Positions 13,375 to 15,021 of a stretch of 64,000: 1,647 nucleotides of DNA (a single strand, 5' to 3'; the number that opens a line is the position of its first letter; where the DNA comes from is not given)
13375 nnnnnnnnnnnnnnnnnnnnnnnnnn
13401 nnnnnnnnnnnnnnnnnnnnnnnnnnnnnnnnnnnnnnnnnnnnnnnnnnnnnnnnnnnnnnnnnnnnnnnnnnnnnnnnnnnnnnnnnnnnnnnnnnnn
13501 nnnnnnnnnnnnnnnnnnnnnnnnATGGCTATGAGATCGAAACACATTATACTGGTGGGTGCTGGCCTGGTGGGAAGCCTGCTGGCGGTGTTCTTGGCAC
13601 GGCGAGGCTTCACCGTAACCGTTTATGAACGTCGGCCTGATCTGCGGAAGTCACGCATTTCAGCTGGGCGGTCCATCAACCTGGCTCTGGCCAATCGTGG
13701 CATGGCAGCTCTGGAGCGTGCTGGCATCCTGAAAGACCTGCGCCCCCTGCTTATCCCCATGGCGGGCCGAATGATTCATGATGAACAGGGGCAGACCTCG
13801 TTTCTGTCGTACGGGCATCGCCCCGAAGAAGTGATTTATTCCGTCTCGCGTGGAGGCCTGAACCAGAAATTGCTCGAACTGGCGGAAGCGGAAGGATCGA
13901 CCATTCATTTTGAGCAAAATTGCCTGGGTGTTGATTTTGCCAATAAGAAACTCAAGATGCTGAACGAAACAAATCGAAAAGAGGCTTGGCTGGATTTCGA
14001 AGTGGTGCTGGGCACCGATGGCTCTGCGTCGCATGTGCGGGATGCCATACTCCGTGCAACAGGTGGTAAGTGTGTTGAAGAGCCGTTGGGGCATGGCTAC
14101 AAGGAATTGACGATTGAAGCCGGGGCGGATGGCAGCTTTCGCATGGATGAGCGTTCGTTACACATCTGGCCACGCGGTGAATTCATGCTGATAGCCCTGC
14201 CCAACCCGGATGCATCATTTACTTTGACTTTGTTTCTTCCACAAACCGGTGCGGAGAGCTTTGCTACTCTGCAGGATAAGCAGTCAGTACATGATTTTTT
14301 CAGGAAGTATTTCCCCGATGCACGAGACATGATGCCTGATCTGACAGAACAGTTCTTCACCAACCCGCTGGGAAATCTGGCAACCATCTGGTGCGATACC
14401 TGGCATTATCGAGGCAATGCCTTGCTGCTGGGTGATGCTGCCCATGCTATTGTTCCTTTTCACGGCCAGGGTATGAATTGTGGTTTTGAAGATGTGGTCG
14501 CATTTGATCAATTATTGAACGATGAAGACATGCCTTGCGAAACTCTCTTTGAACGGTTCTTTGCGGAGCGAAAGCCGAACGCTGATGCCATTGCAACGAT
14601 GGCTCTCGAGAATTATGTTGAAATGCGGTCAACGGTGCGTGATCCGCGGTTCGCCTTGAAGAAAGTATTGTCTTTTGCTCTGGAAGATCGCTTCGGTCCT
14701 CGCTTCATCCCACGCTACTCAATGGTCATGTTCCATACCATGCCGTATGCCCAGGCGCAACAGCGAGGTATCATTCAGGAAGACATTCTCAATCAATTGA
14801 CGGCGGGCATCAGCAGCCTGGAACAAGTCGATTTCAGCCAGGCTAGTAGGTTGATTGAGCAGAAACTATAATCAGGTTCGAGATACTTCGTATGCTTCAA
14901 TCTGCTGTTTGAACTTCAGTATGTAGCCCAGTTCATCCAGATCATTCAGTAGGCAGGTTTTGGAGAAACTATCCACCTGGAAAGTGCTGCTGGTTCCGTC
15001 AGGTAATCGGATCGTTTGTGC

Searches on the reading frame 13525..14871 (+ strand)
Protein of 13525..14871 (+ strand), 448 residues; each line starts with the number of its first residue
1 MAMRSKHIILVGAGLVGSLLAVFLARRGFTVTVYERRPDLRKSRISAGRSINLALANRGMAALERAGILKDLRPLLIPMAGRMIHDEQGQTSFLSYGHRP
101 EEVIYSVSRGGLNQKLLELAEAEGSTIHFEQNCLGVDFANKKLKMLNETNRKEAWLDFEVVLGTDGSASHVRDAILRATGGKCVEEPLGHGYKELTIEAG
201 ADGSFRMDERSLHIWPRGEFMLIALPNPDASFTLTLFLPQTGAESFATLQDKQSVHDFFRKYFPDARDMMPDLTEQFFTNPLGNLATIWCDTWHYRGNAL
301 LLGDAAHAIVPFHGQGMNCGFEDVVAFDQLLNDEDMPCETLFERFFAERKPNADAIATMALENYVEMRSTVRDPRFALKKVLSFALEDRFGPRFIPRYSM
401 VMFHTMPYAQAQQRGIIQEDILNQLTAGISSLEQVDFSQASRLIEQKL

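Call 3: search_protein_families(library=pfam, proteins=[window:13525-14871:+])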
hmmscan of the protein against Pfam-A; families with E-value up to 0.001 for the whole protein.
window:13525-14871:+ (448 aa): 5 families
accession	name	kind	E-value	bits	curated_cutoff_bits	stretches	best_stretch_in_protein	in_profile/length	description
PF01494.25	FAD_binding_3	-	1e-18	68.2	22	1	8-327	4-314/349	FAD binding domain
PF01266.30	DAO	-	3.8e-08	33.7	27.9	1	8-41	2-35/353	FAD dependent oxidoreductase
PF13450.12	NAD_binding_8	-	4.8e-07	30.4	21.9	1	11-40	2-31/68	NAD(P)-binding Rossmann-like domain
PF07992.20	Pyr_redox_2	-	0.00015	21.7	26.1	0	5-55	142-193/291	Pyridine nucleotide-disulphide oxidoreductase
PF00070.33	Pyr_redox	-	0.00071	20.5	22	0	7-41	1-35/82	Pyridine nucleotide-disulphide oxidoreductase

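Call 4: search_protein_families(library=ncbifam, proteins=[window:13525-14871:+])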
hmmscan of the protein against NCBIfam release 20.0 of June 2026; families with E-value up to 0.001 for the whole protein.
window:13525-14871:+ (448 aa): 67 families (the best 25 are shown)
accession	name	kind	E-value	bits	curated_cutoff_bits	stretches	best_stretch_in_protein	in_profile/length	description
NF053548.1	violacein_VioC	equivalog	4.8e-61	207.2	760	1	6-413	2-414/429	NADP-dependent violacein biosynthesis oxygenase VioC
TIGR01988.1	Ubi-OHases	subfamily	8.4e-22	77.5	224.65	2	7-174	1-170/387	ubiquinone biosynthesis hydroxylase, UbiH/UbiF/VisC/COQ6 family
NF004829.0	PRK06183.1-3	subfamily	1.9e-21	76.4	390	2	288-362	280-355/520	bifunctional 3-(3-hydroxy-phenyl)propionate/3-hydroxycinnamic acid hydroxylase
NF005243.0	PRK06753.1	equivalog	4.8e-20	71.7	365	1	7-352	2-323/374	hypothetical protein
TIGR01984.1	UbiH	equivalog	1.3e-18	67.1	392.2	1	8-358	2-339/382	2-octaprenyl-6-methoxyphenyl hydroxylase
NF033623.1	urate_HpxO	equivalog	1.4e-18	67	500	1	8-360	2-339/381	FAD-dependent urate hydroxylase HpxO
NF005313.0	PRK06847.1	subfamily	4.6e-18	65.3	372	1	4-360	3-344/375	hypothetical protein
NF005612.0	PRK07364.1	equivalog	5e-17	61.5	487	1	7-334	20-331/415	FAD-dependent hydroxylase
NF033111.2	tet_monoox_X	exception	2.3e-16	59.8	750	1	3-331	4-328/378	tetracycline-inactivating monooxygenase Tet(X)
NF005452.0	PRK07045.1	equivalog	1.4e-15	57.1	397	2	276-358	268-349/388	putative monooxygenase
NF005720.0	PRK07538.1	subfamily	3.1e-15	56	400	1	6-176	3-174/418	hypothetical protein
TIGR02032.1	GG-red-SF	subfamily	3.3e-15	56.6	158.8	1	8-321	3-287/297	geranylgeranyl reductase family protein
NF004831.0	PRK06183.1-5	equivalog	1.2e-14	53.7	546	1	6-367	9-353/568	bifunctional 3-(3-hydroxy-phenyl)propionate/3-hydroxycinnamic acid hydroxylase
NF005788.0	PRK07608.1-3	equivalog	1.8e-14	53.4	478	1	7-350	4-336/388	UbiH/UbiF family hydroxylase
NF004780.0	PRK06126.1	subfamily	4.6e-14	51.6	445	2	296-375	303-384/552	hypothetical protein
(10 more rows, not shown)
